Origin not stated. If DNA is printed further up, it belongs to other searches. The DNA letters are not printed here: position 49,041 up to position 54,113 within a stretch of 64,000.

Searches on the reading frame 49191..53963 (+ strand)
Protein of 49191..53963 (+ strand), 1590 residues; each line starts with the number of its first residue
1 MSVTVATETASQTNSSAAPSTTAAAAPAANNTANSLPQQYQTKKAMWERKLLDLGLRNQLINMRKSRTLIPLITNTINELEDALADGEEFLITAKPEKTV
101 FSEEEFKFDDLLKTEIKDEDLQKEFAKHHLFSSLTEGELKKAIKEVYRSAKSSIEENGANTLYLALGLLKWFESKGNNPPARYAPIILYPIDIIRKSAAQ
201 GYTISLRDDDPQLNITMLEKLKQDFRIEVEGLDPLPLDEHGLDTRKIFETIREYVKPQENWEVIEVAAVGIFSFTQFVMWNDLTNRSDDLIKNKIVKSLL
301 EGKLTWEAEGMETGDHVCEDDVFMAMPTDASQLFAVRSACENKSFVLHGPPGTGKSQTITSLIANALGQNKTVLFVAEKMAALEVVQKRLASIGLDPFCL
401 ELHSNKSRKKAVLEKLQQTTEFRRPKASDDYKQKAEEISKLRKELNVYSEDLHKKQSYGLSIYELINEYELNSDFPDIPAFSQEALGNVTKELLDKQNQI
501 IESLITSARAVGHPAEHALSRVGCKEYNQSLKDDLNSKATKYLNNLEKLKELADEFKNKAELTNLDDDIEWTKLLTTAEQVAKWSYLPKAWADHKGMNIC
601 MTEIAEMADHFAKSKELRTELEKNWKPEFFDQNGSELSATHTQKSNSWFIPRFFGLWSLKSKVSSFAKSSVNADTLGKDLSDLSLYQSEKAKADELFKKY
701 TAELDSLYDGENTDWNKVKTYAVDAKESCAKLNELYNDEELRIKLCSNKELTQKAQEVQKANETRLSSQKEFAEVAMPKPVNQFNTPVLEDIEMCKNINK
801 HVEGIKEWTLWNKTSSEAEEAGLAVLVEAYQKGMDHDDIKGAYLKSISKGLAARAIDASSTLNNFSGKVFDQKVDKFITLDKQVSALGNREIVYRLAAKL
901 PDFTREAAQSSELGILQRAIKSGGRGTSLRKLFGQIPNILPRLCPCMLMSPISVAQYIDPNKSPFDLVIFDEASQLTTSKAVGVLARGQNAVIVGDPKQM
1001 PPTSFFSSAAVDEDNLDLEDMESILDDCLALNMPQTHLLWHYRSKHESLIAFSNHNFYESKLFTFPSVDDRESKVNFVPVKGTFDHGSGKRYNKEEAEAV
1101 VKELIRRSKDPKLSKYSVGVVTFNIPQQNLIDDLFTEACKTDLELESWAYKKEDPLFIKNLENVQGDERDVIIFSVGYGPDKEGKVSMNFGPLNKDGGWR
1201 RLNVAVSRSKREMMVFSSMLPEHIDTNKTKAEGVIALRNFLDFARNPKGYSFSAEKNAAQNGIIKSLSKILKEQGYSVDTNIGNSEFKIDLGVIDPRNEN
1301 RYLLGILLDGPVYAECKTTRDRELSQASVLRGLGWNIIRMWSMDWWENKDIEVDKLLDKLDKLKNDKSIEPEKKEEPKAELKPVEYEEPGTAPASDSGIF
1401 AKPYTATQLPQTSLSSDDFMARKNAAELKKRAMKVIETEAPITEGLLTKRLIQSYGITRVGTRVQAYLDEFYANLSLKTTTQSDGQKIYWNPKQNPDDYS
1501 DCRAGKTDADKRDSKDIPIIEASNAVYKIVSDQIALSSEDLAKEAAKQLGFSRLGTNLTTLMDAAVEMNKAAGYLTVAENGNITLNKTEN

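Call 28: search_protein_families(library=pfam, proteins=[window:49191-53963:+], max_evalue=0.001)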
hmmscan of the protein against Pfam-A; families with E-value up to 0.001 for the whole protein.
window:49191-53963:+ (1590 aa): 11 families
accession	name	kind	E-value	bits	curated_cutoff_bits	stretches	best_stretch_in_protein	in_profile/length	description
PF13195.11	DUF4011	-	2.1e-43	148.5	22.2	1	50-221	1-158/158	Protein of unknown function (DUF4011)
PF18741.7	MTES_1575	-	1.4e-24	86.4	38.2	1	1267-1360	5-96/96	REase_MTES_1575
PF13087.12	AAA_12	-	3.6e-18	66.3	27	1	1023-1218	4-193/195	AAA domain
PF13086.12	AAA_11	-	6.8e-16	59.2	27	2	328-525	2-147/257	AAA domain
PF11784.13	DUF3320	-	6.1e-11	42.6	25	1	1417-1465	1-49/50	Protein of unknown function (DUF3320)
PF13604.12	AAA_30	-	8.1e-09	35.9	27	1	329-390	3-66/191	AAA domain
PF13245.12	AAA_19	-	2.1e-08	34.8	25.1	1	333-389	2-60/134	AAA domain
PF04851.21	ResIII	-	4.8e-05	23.8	22.5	1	341-445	22-114/164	Type III restriction enzyme, res subunit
PF09848.15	SLFN-g3_helicase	-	0.00023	21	24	0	344-406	3-56/354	Schlafen group 3, DNA/RNA helicase domain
PF05127.21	NAT10_TcmA_helicase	-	0.00037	20.9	22.7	0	346-435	1-90/176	RNA cytidine acetyltransferase NAT10/TcmA, helicase domain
PF01443.25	Viral_helicase1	-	0.00058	20.2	21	0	346-374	2-31/228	Viral superfamily 1 RNA helicase core domain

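Call 86: search_protein_families(library=padloc, proteins=[window:49191-53963:+], max_evalue=0.001)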
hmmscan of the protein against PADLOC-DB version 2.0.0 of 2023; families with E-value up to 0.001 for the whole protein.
window:49191-53963:+ (1590 aa): 7 families
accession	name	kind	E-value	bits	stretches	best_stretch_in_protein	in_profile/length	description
PDLC05009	PDC-S37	-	0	1198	1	45-1577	11-1540/1550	-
PDLC02194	Hhe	-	8.4e-157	521.9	2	845-1365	1258-1785/1911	-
PDLC03920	MkoA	-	1.7e-27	94.1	2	961-1225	789-1080/1112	-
PDLC03924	MkoC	-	8.5e-25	85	2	1040-1260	775-972/1136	-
PDLC03921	MkoA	-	1.9e-15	53.7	3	961-1005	1293-1337/1607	-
PDLC04140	mad8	-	1.1e-07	29.7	1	345-464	30-151/314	mads_8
PDLC02895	DpdJ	-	3.3e-05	18.9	0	960-1011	188-242/2112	DpdJ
